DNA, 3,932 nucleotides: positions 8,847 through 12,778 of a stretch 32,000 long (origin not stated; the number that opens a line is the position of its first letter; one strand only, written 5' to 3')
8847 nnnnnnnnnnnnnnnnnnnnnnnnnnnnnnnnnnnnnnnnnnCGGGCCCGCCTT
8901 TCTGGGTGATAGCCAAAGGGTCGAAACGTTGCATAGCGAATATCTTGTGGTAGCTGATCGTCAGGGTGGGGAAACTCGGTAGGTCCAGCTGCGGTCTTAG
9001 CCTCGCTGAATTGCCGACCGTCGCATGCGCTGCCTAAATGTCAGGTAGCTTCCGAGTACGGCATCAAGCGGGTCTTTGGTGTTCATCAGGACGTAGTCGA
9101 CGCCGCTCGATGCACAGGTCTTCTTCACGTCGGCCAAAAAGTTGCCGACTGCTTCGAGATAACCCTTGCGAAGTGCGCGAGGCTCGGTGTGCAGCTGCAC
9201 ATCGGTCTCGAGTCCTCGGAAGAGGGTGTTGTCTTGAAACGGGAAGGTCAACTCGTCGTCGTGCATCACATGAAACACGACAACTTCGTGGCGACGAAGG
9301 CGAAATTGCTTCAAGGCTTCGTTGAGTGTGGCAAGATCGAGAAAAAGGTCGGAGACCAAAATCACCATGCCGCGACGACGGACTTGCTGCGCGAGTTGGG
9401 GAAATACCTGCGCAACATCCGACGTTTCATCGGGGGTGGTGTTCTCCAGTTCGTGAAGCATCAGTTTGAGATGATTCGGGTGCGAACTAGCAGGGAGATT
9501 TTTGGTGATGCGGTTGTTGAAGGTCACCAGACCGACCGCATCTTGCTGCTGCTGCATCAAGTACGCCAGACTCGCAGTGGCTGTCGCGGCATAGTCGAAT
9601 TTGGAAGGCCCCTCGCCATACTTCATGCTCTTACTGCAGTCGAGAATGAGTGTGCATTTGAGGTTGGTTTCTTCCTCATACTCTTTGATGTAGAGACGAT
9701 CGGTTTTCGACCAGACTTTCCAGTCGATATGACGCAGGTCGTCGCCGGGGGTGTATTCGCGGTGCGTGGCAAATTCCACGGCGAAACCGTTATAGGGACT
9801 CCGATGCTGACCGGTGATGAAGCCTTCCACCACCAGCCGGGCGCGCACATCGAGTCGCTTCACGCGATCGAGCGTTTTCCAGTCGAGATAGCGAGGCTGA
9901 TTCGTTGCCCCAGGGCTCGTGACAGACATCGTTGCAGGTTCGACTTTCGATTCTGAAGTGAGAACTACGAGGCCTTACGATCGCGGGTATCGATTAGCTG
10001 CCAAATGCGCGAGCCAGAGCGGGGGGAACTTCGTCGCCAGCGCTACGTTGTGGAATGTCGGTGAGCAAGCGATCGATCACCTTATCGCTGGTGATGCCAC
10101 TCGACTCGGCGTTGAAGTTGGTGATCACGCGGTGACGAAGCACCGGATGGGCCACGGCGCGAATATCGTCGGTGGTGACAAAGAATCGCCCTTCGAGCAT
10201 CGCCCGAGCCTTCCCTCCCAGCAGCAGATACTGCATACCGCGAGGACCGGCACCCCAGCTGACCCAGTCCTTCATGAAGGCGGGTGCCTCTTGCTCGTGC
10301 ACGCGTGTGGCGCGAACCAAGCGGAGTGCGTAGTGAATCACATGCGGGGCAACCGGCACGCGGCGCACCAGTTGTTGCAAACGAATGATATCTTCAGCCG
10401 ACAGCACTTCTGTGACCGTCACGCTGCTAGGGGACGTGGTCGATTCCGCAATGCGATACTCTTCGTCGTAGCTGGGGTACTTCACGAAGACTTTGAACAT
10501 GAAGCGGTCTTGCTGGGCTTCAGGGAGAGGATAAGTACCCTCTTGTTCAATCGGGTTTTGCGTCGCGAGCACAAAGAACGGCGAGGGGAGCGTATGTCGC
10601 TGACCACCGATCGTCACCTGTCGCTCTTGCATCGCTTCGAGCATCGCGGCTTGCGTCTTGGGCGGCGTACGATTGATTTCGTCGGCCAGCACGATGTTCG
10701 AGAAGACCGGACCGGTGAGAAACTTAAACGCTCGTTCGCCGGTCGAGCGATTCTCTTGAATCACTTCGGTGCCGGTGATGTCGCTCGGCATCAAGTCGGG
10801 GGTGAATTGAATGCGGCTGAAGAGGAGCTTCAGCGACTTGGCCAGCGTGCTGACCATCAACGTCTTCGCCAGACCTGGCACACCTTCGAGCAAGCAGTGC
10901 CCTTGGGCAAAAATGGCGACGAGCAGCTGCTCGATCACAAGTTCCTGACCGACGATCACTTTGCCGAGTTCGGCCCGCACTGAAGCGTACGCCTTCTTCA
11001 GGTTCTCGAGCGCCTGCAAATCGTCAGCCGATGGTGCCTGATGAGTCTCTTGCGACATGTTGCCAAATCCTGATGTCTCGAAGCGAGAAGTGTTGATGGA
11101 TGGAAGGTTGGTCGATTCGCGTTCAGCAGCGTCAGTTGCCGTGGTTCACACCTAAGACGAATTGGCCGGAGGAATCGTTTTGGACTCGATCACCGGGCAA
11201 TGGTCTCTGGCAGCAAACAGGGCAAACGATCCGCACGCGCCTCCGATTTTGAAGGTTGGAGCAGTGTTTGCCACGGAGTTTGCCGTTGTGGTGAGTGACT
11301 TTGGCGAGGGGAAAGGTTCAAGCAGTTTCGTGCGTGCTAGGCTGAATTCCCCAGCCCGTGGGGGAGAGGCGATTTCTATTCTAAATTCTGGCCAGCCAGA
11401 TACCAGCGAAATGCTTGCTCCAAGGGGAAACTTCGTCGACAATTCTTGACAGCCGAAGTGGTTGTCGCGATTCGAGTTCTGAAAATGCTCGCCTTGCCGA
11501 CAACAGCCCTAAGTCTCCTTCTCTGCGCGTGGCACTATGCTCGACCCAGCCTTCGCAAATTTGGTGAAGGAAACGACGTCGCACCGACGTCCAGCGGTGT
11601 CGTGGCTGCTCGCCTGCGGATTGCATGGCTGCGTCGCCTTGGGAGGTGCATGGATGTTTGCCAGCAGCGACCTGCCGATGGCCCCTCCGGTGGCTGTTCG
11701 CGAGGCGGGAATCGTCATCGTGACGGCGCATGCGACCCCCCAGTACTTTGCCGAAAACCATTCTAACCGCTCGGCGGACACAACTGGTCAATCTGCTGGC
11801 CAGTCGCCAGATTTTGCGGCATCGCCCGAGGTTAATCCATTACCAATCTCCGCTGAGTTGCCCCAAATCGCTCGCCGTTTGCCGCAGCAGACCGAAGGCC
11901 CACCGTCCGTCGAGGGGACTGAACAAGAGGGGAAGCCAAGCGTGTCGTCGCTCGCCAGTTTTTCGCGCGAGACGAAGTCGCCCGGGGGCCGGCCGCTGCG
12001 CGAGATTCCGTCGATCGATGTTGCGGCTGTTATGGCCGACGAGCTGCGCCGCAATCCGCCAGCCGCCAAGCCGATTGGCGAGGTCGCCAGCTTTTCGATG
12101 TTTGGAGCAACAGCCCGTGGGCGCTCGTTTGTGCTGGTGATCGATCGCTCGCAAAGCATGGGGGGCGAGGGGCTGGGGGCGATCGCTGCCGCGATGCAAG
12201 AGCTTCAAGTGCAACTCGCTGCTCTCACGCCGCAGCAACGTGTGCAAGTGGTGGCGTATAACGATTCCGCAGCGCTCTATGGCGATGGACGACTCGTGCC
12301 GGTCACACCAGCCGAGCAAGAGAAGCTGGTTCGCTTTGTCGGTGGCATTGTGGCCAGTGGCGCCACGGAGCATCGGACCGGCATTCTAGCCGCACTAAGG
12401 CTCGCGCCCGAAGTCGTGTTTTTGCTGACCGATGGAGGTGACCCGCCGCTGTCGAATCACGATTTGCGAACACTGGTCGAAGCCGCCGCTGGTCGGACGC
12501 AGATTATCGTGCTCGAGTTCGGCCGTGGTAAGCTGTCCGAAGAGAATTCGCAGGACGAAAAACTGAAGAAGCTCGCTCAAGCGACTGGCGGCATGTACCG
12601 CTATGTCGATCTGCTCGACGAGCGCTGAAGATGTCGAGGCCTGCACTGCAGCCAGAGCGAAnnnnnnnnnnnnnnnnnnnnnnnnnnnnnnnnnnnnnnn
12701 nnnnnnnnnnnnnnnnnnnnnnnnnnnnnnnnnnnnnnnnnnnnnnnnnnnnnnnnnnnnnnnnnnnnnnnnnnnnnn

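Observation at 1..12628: One MoxR ATPase with four separate MIDAS proteins and two giant exported HEAT/propeller proteins: an expanded Bat-like or MoxR-vWA-propeller system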

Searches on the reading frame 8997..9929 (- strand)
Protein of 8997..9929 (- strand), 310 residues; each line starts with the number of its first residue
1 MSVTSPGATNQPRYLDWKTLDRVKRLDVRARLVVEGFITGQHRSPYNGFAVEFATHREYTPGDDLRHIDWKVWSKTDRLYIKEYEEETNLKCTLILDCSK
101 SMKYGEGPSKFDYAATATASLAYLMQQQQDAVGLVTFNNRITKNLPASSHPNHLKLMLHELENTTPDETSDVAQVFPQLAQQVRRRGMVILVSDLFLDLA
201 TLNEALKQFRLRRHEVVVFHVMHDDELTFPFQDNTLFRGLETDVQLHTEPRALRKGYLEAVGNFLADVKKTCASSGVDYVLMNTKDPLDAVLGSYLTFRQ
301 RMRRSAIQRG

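Call 6: search_protein_families(library=pfam, proteins=[window:8997-9929:-], max_evalue=0.01)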
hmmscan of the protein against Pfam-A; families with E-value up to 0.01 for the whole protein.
window:8997-9929:- (310 aa): 3 families
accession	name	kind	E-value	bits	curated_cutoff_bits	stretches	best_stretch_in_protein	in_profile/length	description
PF01882.25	DUF58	-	4.4e-48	163.8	23.4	1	56-260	2-209/216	Protein of unknown function DUF58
PF13519.12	VWA_2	-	9.2e-10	39.5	27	1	94-194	3-105/107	von Willebrand factor type A domain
PF00092.34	VWA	-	0.00036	21.3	23.8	1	94-174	4-83/174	von Willebrand factor type A domain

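Call 20: search_protein_families(library=ncbifam, proteins=[window:8997-9929:-], max_evalue=0.01)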
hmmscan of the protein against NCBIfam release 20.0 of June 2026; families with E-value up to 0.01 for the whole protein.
window:8997-9929:- (310 aa): 0 families

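Call 21: search_protein_families(library=padloc, proteins=[window:8997-9929:-], max_evalue=0.001)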
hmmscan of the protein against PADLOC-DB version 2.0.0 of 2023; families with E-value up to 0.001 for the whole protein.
window:8997-9929:- (310 aa): 0 families

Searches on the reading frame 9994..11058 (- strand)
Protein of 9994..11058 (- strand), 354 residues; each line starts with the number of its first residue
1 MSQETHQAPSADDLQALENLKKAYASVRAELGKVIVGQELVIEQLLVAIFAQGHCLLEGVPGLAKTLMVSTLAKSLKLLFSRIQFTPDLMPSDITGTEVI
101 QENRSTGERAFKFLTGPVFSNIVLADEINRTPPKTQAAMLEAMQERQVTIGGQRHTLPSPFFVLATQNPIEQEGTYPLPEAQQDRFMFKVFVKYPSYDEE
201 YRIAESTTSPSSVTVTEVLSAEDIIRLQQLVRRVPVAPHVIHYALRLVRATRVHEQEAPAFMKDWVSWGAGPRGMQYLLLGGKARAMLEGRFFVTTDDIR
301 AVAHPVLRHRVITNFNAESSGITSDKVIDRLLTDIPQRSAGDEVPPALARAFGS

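Call 6: search_protein_families(library=pfam, proteins=[window:9994-11058:-], max_evalue=0.01)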
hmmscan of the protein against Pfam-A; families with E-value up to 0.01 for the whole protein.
window:9994-11058:- (354 aa): 9 families
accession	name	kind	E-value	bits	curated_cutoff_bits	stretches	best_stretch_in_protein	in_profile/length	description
PF07726.17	AAA_3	-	2.2e-64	215.6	27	1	54-188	1-131/131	ATPase family associated with various cellular activities (AAA)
PF17863.7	AAA_lid_2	-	2.2e-16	59.8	22.7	1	266-330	9-73/74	AAA lid domain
PF20030.5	bpMoxR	-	5.6e-11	42.3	27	1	27-198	6-172/205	MoxR domain in the MoxR-vWA-beta-propeller ternary systems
PF07728.20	AAA_5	-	7.5e-11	42.6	22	1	54-186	1-139/139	AAA domain (dynein-related subfamily)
PF00004.35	AAA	-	0.00014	22.7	21.2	1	56-169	2-111/131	ATPase family associated with various cellular activities (AAA)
PF00493.29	MCM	-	0.00044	19.9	23.3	1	49-171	54-175/224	MCM P-loop domain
PF05496.18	RuvB_N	-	0.0016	18.7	27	0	36-80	10-61/159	Holliday junction DNA helicase RuvB P-loop domain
PF00158.32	Sigma54_activat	-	0.0018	18.4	20.2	1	123-172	97-147/168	Sigma-54 interaction domain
PF01078.27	Mg_chelatase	-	0.0031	17.4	20.3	0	35-76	5-46/207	Magnesium chelatase, subunit ChlI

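Call 20: search_protein_families(library=ncbifam, proteins=[window:9994-11058:-], max_evalue=0.01)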
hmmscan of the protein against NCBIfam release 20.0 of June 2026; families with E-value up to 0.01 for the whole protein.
window:9994-11058:- (354 aa): 9 families
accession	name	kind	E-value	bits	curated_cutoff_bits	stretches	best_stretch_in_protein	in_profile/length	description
TIGR02031.1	BchD-ChlD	equivalog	3e-08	32.8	499.55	1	57-313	21-273/608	magnesium chelatase ATPase subunit D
NF047784.1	MadB_ATPase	equivalog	1.3e-06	27.8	475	1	122-244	141-258/298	MadB family AAA-type ATPase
NF010054.0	PRK13531.1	equivalog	5e-06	25.8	681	1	34-247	21-235/498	ATPase RavA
TIGR02442.1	Cob-chelat-sub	hypoth_equivalog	3.1e-05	22.6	779.45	1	120-314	128-313/641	putative cobaltochelatase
TIGR00764.1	lon_rel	equivalog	4.2e-05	22.3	516.6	0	122-155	220-253/608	ATP-dependent protease LonB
TIGR02640.1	gas_vesic_GvpN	equivalog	0.00026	20.6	266.8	1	124-232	110-216/262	gas vesicle protein GvpN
NF000868.0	PRK00080.1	equivalog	0.00094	18.2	282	0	22-80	14-79/330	Holliday junction branch migration DNA helicase RuvB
TIGR02030.1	BchI-ChlI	equivalog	0.0016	17.7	466.95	1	271-331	274-335/337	magnesium chelatase ATPase subunit I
TIGR00635.1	ruvB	equivalog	0.0059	15.7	299.05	0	36-95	7-73/305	Holliday junction branch migration DNA helicase RuvB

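Call 21: search_protein_families(library=padloc, proteins=[window:9994-11058:-], max_evalue=0.001)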
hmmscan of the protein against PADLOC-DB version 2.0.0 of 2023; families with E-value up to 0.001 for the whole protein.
window:9994-11058:- (354 aa): 0 families

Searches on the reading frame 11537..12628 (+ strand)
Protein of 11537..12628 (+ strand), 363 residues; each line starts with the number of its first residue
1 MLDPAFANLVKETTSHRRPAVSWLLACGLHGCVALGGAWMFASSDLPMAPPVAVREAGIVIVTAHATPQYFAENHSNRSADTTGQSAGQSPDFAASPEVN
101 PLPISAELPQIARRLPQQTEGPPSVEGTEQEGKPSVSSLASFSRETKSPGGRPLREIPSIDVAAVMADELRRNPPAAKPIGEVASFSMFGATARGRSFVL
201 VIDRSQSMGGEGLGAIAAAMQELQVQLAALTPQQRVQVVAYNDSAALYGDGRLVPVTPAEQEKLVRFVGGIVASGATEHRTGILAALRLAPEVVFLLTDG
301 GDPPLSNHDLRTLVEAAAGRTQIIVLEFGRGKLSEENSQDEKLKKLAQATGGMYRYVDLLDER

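Call 6: search_protein_families(library=pfam, proteins=[window:11537-12628:+], max_evalue=0.01)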
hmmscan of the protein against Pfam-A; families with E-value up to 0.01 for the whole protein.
window:11537-12628:+ (363 aa): 3 families
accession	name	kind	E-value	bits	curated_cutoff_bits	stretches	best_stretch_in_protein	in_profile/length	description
PF13768.12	VWA_3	-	9.5e-10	39.2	27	1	199-355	4-154/155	von Willebrand factor type A domain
PF13519.12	VWA_2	-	3.8e-07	31.1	27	1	199-300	2-106/107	von Willebrand factor type A domain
PF00092.34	VWA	-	7.3e-07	30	23.8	1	199-352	3-157/174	von Willebrand factor type A domain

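Call 20: search_protein_families(library=ncbifam, proteins=[window:11537-12628:+], max_evalue=0.01)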
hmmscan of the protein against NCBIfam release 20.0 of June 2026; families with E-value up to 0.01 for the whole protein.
window:11537-12628:+ (363 aa): 1 family
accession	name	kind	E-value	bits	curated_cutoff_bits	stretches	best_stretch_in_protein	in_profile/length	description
TIGR03788.1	marine_srt_targ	equivalog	3.6e-10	38.9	551.65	1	195-300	271-379/629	marine proteobacterial sortase target protein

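Call 21: search_protein_families(library=padloc, proteins=[window:11537-12628:+], max_evalue=0.001)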
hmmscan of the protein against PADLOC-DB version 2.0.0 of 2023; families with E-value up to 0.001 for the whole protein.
window:11537-12628:+ (363 aa): 0 families
